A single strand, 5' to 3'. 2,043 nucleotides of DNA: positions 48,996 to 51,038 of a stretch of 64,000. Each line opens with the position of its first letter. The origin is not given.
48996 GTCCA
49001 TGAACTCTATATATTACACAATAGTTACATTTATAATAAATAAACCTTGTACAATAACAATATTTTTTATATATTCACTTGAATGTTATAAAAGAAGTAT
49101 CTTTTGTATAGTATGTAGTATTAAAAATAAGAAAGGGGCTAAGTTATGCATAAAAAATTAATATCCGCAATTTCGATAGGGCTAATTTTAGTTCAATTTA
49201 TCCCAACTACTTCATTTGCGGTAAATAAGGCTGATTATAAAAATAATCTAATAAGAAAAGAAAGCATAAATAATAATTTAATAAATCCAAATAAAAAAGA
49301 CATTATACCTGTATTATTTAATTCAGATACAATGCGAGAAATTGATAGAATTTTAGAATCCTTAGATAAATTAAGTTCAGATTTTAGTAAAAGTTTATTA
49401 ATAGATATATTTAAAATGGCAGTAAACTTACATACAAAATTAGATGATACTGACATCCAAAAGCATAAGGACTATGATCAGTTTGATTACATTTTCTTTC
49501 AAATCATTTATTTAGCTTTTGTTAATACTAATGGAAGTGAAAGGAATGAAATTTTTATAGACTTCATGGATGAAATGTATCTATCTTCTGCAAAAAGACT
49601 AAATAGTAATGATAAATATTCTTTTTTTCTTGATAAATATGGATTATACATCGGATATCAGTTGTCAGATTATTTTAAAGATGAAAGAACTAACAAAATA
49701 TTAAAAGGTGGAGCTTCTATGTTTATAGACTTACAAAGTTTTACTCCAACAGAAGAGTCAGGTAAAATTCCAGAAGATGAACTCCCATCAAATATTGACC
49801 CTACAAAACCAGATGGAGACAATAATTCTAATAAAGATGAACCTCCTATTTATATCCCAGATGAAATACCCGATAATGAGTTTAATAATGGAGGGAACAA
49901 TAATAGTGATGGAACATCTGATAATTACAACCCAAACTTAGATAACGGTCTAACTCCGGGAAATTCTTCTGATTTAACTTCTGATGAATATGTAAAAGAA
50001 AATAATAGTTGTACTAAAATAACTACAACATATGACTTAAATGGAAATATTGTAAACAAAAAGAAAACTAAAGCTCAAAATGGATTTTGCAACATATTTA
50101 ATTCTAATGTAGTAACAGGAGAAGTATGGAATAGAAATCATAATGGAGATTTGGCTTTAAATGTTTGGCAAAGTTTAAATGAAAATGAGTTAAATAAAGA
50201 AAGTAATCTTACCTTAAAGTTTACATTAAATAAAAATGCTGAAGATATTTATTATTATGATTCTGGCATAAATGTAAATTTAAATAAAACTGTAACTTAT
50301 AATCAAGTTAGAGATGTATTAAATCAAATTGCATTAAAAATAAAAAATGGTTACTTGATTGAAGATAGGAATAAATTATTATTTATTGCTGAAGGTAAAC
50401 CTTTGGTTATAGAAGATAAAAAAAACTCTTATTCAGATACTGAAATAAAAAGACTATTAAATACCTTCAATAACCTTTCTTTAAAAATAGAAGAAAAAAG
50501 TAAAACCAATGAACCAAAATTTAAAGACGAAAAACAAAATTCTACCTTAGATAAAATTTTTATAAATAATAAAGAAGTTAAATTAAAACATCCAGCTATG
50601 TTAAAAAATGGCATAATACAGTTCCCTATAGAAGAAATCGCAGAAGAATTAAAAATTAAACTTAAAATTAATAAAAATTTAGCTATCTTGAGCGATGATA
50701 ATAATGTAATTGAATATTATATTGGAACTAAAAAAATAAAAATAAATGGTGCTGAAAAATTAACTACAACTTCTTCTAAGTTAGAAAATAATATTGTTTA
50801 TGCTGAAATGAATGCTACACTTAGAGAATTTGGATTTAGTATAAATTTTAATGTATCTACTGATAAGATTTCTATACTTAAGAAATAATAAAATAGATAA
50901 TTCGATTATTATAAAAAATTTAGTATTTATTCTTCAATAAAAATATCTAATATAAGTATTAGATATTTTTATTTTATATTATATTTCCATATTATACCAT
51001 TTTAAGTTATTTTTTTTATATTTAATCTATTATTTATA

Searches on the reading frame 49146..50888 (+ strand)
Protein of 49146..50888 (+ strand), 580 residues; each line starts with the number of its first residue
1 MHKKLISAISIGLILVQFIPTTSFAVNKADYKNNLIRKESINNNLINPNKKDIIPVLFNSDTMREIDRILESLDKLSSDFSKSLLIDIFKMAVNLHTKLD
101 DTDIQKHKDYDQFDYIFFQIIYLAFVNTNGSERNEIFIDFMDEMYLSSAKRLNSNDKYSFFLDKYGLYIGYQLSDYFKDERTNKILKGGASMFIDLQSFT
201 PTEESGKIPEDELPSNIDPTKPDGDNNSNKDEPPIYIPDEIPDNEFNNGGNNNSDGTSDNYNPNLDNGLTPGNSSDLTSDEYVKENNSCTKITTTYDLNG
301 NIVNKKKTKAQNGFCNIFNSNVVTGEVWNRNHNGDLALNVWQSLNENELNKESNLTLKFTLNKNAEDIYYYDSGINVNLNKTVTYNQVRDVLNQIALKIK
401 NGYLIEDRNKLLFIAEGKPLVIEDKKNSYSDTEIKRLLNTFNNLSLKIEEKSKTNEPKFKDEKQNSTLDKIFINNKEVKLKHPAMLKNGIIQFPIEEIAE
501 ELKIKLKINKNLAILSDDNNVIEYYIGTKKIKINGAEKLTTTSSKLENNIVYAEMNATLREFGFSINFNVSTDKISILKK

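Call 74: search_protein_families(library=pfam, proteins=[window:49146-50888:+], max_evalue=0.001)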
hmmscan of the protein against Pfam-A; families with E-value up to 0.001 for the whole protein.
window:49146-50888:+ (580 aa): 1 family
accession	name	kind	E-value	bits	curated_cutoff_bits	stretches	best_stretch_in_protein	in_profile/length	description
PF07833.16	Cu_amine_oxidN1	-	4.4e-11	43.1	24.2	1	473-577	2-108/108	Copper amine oxidase N-terminal domain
